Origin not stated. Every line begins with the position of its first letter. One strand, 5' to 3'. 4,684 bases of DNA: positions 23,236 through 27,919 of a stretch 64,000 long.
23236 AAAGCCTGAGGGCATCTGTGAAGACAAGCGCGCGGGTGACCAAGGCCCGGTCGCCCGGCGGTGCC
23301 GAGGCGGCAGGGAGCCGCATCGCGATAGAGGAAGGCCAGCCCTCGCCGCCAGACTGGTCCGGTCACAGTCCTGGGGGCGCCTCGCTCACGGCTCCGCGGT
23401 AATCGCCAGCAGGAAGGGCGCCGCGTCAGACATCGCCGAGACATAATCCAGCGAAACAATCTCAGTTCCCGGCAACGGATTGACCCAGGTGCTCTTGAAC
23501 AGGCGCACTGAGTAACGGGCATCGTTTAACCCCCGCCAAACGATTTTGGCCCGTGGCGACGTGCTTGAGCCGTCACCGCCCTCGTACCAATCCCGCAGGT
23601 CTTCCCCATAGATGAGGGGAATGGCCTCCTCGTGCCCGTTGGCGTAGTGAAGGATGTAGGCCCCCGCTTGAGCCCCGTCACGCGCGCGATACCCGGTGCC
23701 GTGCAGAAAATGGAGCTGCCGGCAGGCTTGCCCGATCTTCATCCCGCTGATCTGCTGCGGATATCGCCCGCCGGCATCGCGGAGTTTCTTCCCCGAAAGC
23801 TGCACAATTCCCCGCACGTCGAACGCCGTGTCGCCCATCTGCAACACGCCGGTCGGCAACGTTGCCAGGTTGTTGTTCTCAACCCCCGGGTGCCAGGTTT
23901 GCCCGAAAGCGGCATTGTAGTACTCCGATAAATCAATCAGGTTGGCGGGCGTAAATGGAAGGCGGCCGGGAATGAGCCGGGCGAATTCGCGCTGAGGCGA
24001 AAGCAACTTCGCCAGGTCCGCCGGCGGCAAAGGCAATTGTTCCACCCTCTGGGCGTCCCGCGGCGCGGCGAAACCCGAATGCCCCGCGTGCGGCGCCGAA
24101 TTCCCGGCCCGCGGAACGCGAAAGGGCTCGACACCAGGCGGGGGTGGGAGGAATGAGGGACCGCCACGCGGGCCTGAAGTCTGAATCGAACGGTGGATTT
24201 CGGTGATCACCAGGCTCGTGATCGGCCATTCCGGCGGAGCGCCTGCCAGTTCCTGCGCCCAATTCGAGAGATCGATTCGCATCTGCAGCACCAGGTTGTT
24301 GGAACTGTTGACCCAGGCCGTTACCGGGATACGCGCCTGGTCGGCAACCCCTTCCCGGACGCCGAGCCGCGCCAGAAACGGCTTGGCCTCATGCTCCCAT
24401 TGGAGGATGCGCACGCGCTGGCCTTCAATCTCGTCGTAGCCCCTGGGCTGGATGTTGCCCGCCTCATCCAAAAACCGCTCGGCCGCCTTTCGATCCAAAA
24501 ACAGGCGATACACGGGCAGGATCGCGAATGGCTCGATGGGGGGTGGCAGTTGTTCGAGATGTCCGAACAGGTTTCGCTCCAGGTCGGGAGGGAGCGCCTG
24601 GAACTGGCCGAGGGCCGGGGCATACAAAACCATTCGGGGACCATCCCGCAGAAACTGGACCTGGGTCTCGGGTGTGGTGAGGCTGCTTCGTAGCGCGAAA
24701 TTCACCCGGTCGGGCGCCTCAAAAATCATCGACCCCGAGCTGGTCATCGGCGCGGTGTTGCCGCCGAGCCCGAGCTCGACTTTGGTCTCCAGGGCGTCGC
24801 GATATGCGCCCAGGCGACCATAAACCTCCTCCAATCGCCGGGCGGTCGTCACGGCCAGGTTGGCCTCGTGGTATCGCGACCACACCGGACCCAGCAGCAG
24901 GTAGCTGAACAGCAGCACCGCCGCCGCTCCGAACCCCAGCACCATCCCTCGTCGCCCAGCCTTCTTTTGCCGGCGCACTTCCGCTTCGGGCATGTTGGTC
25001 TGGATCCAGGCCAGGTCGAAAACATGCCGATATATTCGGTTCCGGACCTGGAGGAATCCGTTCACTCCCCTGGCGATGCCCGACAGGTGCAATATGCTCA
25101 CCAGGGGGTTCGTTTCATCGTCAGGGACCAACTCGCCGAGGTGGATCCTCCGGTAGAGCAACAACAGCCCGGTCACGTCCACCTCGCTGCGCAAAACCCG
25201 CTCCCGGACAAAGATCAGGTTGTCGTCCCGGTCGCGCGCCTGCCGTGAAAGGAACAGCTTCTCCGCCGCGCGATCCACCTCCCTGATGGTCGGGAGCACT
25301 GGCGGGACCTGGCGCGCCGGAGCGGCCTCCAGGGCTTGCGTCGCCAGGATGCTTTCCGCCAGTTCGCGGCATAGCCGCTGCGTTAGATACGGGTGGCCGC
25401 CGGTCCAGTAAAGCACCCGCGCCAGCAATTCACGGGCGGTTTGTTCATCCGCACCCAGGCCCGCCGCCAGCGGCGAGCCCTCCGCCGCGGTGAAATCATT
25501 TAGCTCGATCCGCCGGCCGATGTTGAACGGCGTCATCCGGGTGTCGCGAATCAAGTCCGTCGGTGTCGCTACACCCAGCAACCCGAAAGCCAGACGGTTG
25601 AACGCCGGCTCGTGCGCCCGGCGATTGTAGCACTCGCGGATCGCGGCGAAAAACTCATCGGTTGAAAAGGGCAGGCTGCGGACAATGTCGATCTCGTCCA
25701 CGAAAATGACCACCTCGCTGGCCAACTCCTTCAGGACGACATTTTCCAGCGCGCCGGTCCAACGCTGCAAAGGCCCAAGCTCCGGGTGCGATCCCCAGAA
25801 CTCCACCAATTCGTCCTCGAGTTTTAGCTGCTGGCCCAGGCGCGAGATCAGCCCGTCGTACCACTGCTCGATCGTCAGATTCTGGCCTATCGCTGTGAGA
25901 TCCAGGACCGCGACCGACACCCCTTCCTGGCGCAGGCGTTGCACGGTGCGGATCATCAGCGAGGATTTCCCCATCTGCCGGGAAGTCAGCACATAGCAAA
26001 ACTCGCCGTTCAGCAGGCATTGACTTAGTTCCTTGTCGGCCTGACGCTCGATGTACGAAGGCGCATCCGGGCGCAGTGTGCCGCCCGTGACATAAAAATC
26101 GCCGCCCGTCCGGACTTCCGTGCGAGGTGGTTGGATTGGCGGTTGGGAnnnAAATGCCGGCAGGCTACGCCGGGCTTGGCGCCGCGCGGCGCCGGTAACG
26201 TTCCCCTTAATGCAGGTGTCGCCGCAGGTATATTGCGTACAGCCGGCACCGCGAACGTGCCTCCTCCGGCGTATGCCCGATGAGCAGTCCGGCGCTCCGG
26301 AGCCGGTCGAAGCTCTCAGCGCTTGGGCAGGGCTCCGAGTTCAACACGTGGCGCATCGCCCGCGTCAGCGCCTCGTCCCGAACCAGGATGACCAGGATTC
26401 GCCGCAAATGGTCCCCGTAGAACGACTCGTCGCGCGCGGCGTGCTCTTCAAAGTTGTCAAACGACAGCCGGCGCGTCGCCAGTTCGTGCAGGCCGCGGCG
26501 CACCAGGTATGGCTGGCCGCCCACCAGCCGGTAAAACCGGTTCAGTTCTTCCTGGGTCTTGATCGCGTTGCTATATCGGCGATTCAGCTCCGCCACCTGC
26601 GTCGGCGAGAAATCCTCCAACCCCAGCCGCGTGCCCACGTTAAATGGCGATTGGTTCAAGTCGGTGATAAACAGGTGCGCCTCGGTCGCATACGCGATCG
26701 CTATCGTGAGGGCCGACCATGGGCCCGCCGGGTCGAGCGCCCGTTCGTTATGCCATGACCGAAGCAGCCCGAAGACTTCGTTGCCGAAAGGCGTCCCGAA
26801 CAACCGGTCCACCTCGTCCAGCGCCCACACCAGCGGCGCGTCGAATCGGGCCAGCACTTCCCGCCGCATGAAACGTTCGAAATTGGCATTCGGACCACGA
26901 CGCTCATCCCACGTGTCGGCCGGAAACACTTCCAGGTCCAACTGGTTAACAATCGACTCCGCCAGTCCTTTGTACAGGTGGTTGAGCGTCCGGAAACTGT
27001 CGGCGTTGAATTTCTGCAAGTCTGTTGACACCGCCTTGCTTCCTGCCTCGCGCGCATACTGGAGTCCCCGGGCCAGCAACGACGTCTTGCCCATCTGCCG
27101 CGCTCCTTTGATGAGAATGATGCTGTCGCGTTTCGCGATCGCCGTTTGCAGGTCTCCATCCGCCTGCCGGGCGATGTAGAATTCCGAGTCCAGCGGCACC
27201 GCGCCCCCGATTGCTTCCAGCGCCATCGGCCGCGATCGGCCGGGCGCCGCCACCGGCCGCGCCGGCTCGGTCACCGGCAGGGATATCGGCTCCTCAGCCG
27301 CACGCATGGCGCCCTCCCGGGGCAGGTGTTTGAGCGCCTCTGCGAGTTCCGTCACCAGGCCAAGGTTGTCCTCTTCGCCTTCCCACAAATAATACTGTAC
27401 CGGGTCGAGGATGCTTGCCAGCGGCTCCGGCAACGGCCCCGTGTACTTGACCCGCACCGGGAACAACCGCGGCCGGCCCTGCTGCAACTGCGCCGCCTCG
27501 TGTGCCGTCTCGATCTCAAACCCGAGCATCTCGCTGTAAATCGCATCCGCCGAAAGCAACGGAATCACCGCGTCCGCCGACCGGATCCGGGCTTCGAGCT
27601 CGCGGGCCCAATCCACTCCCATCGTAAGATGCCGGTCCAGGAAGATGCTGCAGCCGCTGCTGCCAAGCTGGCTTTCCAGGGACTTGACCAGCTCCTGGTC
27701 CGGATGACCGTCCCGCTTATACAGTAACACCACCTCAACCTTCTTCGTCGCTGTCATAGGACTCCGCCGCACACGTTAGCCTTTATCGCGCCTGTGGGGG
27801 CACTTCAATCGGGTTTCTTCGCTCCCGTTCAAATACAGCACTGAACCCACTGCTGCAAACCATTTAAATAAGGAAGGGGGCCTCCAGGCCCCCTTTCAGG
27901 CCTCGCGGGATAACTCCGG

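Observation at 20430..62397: Common ~100-aa C-terminal domain ending ...YR(L/V)xxxP-COOH on proteins with unrelated cargo: candidate unrecognised sorting/anchoring signal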

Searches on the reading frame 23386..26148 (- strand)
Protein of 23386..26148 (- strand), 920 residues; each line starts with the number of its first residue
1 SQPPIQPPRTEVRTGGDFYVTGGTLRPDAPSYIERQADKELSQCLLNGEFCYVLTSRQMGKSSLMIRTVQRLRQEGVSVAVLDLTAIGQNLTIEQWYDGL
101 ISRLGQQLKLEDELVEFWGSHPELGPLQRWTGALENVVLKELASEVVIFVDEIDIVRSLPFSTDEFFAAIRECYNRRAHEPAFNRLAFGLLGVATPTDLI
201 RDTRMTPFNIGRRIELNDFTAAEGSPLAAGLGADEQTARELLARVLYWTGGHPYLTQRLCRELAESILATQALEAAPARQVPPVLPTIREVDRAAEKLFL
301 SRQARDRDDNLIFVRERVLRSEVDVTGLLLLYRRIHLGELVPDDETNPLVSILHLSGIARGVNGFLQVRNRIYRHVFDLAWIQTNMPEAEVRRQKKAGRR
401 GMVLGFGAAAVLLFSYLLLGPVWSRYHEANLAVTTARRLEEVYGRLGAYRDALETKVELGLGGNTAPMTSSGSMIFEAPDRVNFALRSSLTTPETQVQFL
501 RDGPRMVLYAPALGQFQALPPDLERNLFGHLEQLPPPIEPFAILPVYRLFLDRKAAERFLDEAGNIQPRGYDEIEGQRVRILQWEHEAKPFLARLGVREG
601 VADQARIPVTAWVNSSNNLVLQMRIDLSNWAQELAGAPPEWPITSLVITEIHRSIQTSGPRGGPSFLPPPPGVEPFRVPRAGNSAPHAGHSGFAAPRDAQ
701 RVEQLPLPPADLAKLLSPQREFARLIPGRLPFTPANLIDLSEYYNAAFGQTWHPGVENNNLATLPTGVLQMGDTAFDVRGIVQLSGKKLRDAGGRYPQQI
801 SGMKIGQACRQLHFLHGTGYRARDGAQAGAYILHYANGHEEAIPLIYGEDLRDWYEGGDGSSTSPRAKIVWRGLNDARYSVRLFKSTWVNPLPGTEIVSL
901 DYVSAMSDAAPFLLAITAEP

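Call 30: search_protein_families(library=pfam, proteins=[window:23386-26148:-], max_evalue=0.001)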
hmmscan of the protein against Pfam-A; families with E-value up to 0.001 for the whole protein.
window:23386-26148:- (920 aa): 1 family
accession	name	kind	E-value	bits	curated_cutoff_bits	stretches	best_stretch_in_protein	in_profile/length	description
PF14516.12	AAA_35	-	2.5e-32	112.5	27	1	23-273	4-254/331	AAA-like domain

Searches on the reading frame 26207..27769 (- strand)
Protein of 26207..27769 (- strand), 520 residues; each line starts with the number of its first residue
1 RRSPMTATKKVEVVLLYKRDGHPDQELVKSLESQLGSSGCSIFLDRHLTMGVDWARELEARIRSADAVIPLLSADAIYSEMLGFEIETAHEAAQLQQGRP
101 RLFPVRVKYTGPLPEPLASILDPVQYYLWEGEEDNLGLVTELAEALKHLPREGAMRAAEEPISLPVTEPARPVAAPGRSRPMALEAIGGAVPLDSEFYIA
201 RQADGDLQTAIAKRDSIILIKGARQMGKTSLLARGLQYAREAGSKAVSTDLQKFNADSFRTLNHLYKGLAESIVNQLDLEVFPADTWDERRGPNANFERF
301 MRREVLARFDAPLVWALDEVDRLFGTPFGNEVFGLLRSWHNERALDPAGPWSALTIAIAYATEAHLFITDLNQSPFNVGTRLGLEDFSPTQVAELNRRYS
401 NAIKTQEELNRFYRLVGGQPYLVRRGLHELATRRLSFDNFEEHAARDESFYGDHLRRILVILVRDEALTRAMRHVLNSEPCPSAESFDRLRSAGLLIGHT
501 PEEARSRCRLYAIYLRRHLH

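Call 30: search_protein_families(library=pfam, proteins=[window:26207-27769:-], max_evalue=0.001)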
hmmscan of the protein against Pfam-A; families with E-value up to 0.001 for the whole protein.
window:26207-27769:- (520 aa): 4 families
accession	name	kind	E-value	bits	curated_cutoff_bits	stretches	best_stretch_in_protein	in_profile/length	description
PF14516.12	AAA_35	-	2.8e-79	266.8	27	1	189-516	4-330/331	AAA-like domain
PF13676.11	TIR_2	-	2.1e-16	61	28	1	22-126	7-105/122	TIR domain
PF13401.12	AAA_22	-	9e-07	29.7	27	1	214-341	4-109/130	AAA domain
PF13191.12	AAA_16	-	2.6e-05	25.2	32.6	1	212-323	21-144/167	AAA ATPase domain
